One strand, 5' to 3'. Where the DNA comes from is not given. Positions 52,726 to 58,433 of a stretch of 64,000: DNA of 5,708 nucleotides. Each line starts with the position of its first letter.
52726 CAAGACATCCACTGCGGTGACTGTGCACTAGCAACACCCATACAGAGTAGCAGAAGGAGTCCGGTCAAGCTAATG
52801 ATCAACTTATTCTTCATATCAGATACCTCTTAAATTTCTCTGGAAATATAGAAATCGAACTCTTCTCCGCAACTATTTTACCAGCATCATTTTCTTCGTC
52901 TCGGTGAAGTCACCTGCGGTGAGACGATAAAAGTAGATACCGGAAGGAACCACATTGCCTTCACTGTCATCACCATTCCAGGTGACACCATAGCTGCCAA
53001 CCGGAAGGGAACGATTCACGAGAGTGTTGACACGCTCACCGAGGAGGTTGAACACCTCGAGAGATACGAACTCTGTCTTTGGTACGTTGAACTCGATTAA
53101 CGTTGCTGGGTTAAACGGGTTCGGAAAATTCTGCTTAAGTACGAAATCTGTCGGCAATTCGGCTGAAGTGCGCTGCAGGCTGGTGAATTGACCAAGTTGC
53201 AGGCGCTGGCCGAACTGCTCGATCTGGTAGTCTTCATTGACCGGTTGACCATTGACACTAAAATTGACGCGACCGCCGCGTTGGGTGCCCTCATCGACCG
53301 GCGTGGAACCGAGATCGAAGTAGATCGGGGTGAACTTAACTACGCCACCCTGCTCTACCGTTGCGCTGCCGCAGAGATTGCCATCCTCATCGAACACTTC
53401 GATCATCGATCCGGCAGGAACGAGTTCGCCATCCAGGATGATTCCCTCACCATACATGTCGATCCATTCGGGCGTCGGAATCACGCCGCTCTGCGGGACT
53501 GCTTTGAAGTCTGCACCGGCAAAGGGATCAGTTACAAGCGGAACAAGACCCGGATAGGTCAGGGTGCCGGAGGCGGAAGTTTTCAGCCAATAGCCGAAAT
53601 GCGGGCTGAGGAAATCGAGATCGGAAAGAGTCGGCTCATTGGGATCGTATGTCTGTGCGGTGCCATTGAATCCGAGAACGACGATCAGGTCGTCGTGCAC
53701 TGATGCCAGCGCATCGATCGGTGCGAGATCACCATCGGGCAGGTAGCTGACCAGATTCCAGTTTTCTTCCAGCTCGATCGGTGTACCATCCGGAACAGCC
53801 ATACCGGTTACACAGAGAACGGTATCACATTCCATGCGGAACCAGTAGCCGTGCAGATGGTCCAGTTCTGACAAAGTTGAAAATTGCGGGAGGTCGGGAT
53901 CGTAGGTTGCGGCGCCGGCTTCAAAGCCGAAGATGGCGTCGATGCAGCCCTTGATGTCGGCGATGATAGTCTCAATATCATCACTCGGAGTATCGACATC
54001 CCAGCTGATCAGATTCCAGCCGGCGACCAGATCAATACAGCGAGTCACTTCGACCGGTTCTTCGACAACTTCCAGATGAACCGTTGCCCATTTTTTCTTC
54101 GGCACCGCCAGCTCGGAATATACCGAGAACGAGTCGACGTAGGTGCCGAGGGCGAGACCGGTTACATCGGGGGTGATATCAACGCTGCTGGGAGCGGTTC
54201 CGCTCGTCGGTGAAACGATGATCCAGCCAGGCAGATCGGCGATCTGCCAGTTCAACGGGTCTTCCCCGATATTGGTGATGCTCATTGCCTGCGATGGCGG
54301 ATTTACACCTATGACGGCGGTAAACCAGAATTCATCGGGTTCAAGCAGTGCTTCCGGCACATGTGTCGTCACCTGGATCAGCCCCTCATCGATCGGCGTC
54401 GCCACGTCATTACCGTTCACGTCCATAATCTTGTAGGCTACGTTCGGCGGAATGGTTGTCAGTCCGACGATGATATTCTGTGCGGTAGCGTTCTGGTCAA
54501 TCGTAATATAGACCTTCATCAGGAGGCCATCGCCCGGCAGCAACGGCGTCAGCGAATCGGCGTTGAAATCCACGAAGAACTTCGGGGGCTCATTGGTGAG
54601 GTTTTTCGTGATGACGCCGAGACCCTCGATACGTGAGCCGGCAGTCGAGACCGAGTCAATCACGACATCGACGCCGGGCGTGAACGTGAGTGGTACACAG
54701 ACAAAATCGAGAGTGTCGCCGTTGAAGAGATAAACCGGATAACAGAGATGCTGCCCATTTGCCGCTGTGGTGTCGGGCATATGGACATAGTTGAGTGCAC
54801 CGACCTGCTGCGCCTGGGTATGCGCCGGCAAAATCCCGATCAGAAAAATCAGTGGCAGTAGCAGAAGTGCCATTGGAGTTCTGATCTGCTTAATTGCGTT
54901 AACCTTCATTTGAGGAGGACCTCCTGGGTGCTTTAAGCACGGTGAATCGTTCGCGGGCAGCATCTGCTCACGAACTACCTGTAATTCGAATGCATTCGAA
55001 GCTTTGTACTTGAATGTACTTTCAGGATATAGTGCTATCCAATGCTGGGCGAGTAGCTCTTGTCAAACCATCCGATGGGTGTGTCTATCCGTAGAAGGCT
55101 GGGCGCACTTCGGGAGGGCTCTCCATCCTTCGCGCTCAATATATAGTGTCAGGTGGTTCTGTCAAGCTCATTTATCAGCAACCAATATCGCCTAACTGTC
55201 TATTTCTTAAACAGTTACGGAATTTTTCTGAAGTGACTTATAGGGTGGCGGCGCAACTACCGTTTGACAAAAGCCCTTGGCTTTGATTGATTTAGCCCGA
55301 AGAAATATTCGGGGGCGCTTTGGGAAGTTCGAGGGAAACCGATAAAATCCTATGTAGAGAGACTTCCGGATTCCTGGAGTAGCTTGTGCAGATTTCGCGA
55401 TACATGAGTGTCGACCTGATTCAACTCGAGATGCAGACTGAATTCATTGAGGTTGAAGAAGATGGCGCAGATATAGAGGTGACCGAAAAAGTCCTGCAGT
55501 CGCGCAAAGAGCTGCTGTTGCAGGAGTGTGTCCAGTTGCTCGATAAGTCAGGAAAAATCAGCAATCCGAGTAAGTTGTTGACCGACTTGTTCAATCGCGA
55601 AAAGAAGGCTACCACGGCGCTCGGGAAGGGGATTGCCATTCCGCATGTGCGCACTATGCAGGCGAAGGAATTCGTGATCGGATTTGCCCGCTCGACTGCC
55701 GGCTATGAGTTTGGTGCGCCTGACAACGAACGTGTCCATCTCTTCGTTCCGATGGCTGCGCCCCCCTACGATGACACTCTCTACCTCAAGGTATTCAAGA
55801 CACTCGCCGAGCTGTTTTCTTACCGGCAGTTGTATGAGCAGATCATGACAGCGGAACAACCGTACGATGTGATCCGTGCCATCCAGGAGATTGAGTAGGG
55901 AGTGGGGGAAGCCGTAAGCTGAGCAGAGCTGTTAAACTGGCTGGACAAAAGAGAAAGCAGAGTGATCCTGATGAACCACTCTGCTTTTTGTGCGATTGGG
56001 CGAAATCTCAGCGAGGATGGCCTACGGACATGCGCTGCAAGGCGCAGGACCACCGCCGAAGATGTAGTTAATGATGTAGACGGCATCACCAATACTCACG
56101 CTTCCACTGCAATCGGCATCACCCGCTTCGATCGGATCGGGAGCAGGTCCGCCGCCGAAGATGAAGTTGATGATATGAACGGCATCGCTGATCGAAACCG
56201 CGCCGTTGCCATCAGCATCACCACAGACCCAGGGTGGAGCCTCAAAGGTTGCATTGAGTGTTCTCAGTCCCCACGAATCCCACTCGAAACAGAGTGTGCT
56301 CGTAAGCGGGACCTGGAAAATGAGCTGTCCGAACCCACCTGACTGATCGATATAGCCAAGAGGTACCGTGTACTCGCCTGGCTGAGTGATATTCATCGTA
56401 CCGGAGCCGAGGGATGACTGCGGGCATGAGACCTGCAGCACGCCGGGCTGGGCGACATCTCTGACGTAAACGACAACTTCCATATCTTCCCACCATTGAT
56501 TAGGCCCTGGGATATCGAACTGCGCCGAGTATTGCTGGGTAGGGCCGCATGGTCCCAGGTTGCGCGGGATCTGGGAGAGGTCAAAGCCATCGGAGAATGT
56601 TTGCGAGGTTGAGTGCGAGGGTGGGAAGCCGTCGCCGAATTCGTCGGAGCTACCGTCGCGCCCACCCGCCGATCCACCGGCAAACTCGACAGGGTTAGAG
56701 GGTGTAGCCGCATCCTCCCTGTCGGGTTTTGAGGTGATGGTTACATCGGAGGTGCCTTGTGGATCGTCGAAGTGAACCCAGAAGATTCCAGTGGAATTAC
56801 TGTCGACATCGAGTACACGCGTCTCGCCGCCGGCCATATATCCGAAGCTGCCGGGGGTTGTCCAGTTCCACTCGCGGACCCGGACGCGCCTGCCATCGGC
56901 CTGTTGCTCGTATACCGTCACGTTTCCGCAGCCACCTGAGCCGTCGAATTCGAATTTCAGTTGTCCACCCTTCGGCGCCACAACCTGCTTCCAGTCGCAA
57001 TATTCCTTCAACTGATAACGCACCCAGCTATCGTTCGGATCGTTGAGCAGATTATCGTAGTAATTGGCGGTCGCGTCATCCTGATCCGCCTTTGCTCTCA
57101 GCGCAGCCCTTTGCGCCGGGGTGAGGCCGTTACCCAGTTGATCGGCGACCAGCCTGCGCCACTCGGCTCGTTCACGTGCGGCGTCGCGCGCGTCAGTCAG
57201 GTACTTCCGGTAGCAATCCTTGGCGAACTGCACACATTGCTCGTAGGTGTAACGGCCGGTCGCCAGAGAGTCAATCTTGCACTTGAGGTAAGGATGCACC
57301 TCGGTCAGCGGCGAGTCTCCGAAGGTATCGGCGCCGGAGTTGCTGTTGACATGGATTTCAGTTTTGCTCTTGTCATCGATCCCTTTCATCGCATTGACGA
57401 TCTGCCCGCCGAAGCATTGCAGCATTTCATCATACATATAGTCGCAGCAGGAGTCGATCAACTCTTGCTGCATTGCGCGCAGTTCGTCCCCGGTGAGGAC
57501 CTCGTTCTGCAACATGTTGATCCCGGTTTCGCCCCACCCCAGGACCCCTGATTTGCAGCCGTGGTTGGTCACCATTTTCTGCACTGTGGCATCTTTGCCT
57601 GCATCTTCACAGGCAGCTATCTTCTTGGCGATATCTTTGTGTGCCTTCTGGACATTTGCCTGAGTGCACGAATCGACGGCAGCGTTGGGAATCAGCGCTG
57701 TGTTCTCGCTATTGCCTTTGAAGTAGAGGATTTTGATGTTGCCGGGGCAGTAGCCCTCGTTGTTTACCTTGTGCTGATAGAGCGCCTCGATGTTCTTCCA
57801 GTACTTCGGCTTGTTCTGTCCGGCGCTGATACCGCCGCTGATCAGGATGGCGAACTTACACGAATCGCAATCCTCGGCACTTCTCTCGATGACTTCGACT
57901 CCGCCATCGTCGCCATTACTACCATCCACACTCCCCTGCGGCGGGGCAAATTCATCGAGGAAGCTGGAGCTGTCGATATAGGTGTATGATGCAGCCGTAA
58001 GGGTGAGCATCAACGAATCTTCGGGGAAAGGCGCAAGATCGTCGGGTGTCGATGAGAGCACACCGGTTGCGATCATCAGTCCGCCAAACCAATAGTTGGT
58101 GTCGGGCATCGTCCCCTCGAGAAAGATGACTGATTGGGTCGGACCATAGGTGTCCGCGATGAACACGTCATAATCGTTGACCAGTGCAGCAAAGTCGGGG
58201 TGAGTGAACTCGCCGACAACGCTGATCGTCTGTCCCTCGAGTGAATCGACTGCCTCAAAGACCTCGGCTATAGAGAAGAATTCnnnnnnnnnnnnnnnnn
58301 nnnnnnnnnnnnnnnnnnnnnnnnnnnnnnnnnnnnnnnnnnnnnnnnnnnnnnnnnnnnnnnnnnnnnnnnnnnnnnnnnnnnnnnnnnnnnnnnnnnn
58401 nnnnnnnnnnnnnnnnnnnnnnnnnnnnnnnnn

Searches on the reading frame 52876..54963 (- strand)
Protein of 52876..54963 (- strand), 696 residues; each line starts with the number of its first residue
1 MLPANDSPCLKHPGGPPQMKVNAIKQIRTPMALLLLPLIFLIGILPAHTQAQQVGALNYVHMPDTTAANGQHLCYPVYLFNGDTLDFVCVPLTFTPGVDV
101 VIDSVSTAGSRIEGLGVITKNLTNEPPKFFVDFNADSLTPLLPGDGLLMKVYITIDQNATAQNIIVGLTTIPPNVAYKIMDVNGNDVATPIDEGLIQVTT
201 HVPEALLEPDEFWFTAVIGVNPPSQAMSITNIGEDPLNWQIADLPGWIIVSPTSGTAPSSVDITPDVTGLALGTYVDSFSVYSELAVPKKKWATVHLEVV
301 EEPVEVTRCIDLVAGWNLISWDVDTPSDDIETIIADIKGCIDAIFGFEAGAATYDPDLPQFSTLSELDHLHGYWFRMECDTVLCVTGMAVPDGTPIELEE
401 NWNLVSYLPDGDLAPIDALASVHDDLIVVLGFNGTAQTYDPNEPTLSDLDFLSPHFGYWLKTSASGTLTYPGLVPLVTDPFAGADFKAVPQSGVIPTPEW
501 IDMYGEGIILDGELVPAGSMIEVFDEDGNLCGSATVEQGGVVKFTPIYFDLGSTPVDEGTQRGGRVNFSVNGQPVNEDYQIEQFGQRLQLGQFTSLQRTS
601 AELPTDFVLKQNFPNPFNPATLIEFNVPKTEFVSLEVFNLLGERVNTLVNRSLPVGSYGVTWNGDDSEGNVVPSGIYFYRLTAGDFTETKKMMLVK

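Call 10: search_protein_families(library=pfam, proteins=[window:52876-54963:-], max_evalue=0.01)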
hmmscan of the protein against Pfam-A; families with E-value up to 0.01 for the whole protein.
window:52876-54963:- (696 aa): 4 families
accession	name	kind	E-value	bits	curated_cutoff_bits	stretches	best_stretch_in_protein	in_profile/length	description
PF13860.13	FlgD_ig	-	1.6e-07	31.7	27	1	631-683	23-75/79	FlgD Ig-like domain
PF18962.6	Por_Secre_tail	-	2.3e-06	28.3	27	1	613-693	2-74/75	Secretion system C-terminal sorting domain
PF13585.12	CHU_C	-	1.6e-05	25.4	27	1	631-691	27-81/86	CHU_C Type IX secretion signal domain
PF19190.6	BACON_2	-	0.00057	20.2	25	1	224-284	20-84/94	Viral BACON domain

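Call 84: search_protein_families(library=ncbifam, proteins=[window:52876-54963:-], max_evalue=1)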
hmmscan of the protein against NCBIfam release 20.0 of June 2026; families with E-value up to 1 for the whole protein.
window:52876-54963:- (696 aa): 9 families
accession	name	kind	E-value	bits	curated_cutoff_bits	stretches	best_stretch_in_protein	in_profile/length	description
TIGR04183.1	Por_Secre_tail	domain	8e-10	38.6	23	1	613-693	2-70/72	T9SS type A sorting domain-containing protein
NF033707.1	T9SS_sortase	equivalog_domain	9.3e-07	26.8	420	1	611-684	1000-1078/1095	type IX secretion system sortase PorU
NF052323.1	T9SSA_dep_M6i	equivalog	0.0028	15.7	600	1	612-696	960-1038/1043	T9SS-dependent M6-like inactivated metalloprotease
NF009453.0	PRK12813.1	equivalog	0.006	16.1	264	1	647-682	137-172/223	flagellar basal body rod modification protein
NF005176.1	PRK06655.1-1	equivalog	0.0075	16.2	230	1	629-684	95-150/197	flagellar hook assembly protein FlgD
NF053608.1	Lsa66_OmpA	equivalog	0.0079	14.7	700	1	660-685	99-230/581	fibronectin-binding adhesin Lsa66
NF052228.1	T9SS_PorZ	equivalog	0.017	13.6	260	1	660-695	719-756/757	type IX secretion system anionic LPS delivery protein PorZ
NF038113.1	T9SSA_dep_M36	equivalog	0.02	13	885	1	575-693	762-867/869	T9SS-dependent M36 family metallopeptidase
NF009277.0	PRK12634.1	equivalog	0.1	12.7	333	1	630-686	121-177/221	flagellar basal body rod modification protein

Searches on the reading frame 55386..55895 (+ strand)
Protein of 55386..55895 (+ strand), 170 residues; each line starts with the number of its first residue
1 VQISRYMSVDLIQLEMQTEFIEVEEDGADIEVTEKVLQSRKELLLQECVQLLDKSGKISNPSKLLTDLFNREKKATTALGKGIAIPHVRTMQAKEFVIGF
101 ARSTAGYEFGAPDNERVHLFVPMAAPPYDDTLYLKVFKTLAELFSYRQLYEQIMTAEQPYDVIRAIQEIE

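Call 52: search_protein_families(library=pfam, proteins=[window:55386-55895:+], max_evalue=0.01)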
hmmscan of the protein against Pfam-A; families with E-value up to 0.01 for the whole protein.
window:55386-55895:+ (170 aa): 1 family
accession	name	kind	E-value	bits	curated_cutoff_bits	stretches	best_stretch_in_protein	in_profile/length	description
PF00359.27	PTS_EIIA_2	-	5.9e-27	94.9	27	1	39-168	15-143/144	Phosphoenolpyruvate-dependent sugar phosphotransferase system, EIIA 2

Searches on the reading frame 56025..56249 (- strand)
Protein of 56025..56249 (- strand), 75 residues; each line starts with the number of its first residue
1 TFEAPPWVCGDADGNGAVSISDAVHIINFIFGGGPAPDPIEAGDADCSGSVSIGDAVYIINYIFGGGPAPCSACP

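Call 84: search_protein_families(library=ncbifam, proteins=[window:56025-56249:-], max_evalue=1)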
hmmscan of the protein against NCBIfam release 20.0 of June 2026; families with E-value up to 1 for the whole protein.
window:56025-56249:- (75 aa): 1 family
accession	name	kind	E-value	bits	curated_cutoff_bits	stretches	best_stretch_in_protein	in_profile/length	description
NF041080.1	DGGGPL_reductase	equivalog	0.59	8.9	580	0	49-67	278-296/447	digeranylgeranylglycerophospholipid reductase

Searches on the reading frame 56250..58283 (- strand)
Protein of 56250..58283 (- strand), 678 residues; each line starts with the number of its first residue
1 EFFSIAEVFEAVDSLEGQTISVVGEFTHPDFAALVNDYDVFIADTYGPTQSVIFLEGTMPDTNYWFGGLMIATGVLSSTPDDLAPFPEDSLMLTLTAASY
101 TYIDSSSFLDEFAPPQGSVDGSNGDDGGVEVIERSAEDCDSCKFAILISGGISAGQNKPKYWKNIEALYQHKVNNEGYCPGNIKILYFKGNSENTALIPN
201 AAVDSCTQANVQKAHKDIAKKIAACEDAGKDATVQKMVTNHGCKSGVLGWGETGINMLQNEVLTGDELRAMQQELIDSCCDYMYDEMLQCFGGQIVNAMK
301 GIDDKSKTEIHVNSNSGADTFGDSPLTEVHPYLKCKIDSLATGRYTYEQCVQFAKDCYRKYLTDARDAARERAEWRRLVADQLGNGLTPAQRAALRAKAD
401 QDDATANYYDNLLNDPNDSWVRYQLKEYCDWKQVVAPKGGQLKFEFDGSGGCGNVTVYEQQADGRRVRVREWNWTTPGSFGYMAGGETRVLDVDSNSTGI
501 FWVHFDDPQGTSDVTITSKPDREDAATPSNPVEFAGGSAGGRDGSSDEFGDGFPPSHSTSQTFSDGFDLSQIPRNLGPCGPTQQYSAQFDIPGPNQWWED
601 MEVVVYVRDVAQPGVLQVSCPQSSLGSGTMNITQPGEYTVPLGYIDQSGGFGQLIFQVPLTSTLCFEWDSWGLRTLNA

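Call 26: find_homologous_proteins(query=window:56250-58283:-, max_evalue=0.001)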
Query window:56250-58283:- (678 aa): 33 proteins with E <= 0.001 among 8000 candidates.
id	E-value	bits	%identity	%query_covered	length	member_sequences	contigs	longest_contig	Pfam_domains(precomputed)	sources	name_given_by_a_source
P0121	0.0e+0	1597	100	100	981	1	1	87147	-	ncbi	-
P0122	1.3e-186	640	46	100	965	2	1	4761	PF00404.25,PF24248.2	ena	-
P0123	1.5e-185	636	45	100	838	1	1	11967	PF00127.27,PF00404.25,PF13473.13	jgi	jgi:plastocyanin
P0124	9.7e-172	591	44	100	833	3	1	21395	PF18962.8,PF13860.13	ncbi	-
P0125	1.0e-168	581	44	99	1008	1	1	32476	PF13585.13,PF18962.8,PF24248.2,PF13860.13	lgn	-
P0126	4.6e-164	565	42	100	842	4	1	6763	PF00127.27,PF13473.13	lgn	-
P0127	2.4e-157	543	43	99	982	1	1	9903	PF00404.25,PF24248.2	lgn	-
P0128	8.8e-157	541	43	99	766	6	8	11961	PF00404.25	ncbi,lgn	-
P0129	2.2e-155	537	43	100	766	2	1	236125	PF00404.25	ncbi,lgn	-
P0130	3.2e-154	533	42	100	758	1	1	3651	-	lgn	-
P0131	2.0e-153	530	40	100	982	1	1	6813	PF00404.25,PF24248.2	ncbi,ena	-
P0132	5.6e-153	529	42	100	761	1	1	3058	PF00404.25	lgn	-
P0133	7.5e-152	525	42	100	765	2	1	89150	PF00404.25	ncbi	-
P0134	6.0e-151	522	40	100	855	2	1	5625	PF00127.27,PF13473.13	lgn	-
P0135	1.3e-148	514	40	99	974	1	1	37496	PF24248.2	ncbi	-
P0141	6.4e-126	439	39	99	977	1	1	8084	PF00404.25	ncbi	-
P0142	9.1e-122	425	36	100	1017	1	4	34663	PF24248.2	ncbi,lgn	-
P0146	9.3e-111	389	36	99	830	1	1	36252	PF18962.8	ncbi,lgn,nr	ncbi:T9SS type A sorting domain-containing protein [bacterium]|nr:T9SS type A sorting domain-contain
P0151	1.2e-80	289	31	99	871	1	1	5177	PF18962.8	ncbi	-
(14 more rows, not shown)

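Call 27: find_encoding_contigs(protein=P0121, flank=10000, max_places=3)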
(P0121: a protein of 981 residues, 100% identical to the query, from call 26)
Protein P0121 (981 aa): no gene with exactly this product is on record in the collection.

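Call 29: list_cluster_members(proteins=[P0121, P0124, P0129, P0133, P0135, P0141, P0142, P0146, P0151, P0128])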
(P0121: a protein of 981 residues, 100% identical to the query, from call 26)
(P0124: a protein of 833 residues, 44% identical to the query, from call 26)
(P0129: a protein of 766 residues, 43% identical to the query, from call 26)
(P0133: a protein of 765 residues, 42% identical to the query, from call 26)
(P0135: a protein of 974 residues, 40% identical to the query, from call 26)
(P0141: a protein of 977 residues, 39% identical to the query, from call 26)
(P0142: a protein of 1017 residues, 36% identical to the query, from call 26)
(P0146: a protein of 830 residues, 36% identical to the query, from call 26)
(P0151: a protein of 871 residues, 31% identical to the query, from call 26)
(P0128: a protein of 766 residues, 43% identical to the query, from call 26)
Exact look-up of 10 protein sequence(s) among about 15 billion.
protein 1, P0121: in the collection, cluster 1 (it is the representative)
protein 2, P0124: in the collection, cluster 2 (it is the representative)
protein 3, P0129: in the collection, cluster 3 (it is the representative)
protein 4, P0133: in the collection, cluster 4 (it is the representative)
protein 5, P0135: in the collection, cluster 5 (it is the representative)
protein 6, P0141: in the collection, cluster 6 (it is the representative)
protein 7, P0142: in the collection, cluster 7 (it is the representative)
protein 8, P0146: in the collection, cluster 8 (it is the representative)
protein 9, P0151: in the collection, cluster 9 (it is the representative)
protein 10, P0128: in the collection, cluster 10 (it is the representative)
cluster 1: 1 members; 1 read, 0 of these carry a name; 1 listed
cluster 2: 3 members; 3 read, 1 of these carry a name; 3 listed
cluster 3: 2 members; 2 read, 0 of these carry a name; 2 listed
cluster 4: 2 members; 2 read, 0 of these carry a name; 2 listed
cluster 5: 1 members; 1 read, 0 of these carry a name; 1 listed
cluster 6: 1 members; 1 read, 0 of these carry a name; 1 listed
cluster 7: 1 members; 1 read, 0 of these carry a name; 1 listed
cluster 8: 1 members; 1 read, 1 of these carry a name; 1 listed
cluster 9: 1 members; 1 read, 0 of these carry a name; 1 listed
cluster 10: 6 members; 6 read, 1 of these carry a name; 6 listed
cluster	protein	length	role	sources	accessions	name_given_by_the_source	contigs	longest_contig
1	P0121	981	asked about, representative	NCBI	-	-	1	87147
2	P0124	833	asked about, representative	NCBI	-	-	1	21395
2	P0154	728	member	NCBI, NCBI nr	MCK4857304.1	MAG: hypothetical protein KAT58_05010, partial [candidate division Zixibacteria bacterium] | hypothetical protein [candidate division Zixibacteria bacterium]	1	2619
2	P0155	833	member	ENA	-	-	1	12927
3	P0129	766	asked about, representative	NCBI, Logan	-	-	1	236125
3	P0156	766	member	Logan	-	-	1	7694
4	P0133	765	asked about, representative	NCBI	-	-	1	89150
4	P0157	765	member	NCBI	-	-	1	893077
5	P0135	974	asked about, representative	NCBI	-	-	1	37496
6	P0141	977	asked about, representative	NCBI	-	-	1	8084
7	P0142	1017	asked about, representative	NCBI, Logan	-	-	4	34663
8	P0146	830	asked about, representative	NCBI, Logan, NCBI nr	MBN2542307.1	T9SS type A sorting domain-containing protein [bacterium]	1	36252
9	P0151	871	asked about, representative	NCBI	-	-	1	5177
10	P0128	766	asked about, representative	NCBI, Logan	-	-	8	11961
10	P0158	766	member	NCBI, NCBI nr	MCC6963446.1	MAG: hypothetical protein IT585_09365 [candidate division Zixibacteria bacterium] | hypothetical protein [candidate division Zixibacteria bacterium]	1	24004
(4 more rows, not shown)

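Call 58: predict_structure(alignment_id=A4)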
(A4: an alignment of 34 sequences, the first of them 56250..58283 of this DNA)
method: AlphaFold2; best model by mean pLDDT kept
length: 678 residues; sequences in the alignment: 34
mean_pLDDT: 89.8   pTM: 0.87
mean pLDDT of the five models: 89.8, 89.2, 86.7, 86.1, 85.5
residues with pLDDT >= 90: 482; 70-90: 158; 50-70: 13; < 50: 25
segments of 3 or more residues with pLDDT < 50: 110-133
pLDDT, mean of each block of 10 residues (from residue 1): 92 96 94 92 87 95 92 97 87 96 72 39 32 62 94 86 96 94 96 94 96 98 97 96 80 88 94 97 94 89 91 88 88 95 92 91 91 90 79 89 92 83 90 93 88 92 96 90 91 96 87 89 94 92 94 95 97 94 96 90 96 98 95 97 93 96 95 82
secondary structure, 60 per line:
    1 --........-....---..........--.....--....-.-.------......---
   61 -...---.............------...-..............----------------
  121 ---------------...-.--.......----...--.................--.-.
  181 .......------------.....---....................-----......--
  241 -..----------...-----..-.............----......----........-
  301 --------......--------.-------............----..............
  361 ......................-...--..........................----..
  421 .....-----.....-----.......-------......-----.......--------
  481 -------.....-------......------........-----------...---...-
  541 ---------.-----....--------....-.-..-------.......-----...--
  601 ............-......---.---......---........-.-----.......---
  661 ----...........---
elements in order: H5-10 H12-15 E19-28 E31-35 H38-41 E52-57 E68-80 E91-104 E143-149 H159-175 E183-187 H208-227 E233-238 E254-256 H265-277 E282-287 H292-299 E309-314 H331-342 H347-382 H389-414 E419-425 E431-435 E441-447 E455-460 E466-472 E488-492 E500-505 E512-519 E537-539 E556-559 E584-590 E601-612 E614-619 E627-632 E636-643 E651-657 E665-675

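Call 60: fold_search(model_id=the predicted structure, library=pdb)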
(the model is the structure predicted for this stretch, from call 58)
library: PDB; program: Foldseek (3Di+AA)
matches with E <= 10: 1337; with E <= 0.001: 93
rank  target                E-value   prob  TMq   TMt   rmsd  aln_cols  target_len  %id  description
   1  4lo7_E                2.7e-07  1.00  0.11  0.30  14.4       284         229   10  HA70(D3)-HA17-HA33 (released 2013-10-30)
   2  4lo7_A                4.0e-07  1.00  0.11  0.30  14.4       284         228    9  HA70(D3)-HA17-HA33 (released 2013-10-30)
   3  4lo8_A                4.3e-07  1.00  0.12  0.31  14.5       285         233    9  HA70(D3)-HA17 (released 2013-10-30)
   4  4lo4_B                7.7e-07  1.00  0.12  0.18  15.2       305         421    9  Apo HA-70 (released 2013-10-30)
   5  9ug6_C                8.2e-07  1.00  0.12  0.13  14.5       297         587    9  Crystal structure of HA3 from Clostridium botulinum type B with alpha2,6-sialyllactose (released 2025-11-05)
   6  4qd2_F                1.2e-06  1.00  0.11  0.28  14.7       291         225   10  Molecular basis for disruption of E-cadherin adhesion by botulinum neurotoxin A complex (released 2014-06-25)
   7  3a21_B                1.9e-06  0.89  0.14  0.15  21.7       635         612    9  Crystal Structure of Streptomyces avermitilis beta-L-Arabinopyranosidase (released 2009-07-14)
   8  9ug5_C                2.2e-06  1.00  0.11  0.13  14.2       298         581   10  Crystal structure of HA3 from Clostridium botulinum type B with alpha2,3-sialyllactose (released 2025-11-05)
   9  3win_E                2.2e-06  0.92  0.09  0.13  16.7       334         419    9  Clostridium botulinum Hemagglutinin (released 2013-11-06)
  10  4qaw_A                2.2e-06  0.91  0.16  0.18  17.4       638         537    8  Structure of modular Xyn30D from Paenibacillus barcinonensis (released 2014-10-08)
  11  9ea9_E                2.4e-06  1.00  0.11  0.16  14.7       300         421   10  Crystal structure of BoNT/A-NTNH-HA70 -VHH_F12-VHH_H7-Fab_NTNH complex (released 2025-09-17)
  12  4qd2_A                3.2e-06  0.99  0.10  0.26  14.8       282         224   10  Molecular basis for disruption of E-cadherin adhesion by botulinum neurotoxin A complex (released 2014-06-25)
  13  4qaw_C                3.4e-06  0.92  0.16  0.19  17.7       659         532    8  Structure of modular Xyn30D from Paenibacillus barcinonensis (released 2014-10-08)
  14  8w7n                  3.8e-06  0.97  0.12  0.08  16.5       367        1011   10  Crystal structure of the in-cell Cry1Aa purified from Bacillus thuringiensis (released 2024-03-06)
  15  9ug6_B                4.8e-06  1.00  0.11  0.13  15.1       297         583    9  Crystal structure of HA3 from Clostridium botulinum type B with alpha2,6-sialyllactose (released 2025-11-05)
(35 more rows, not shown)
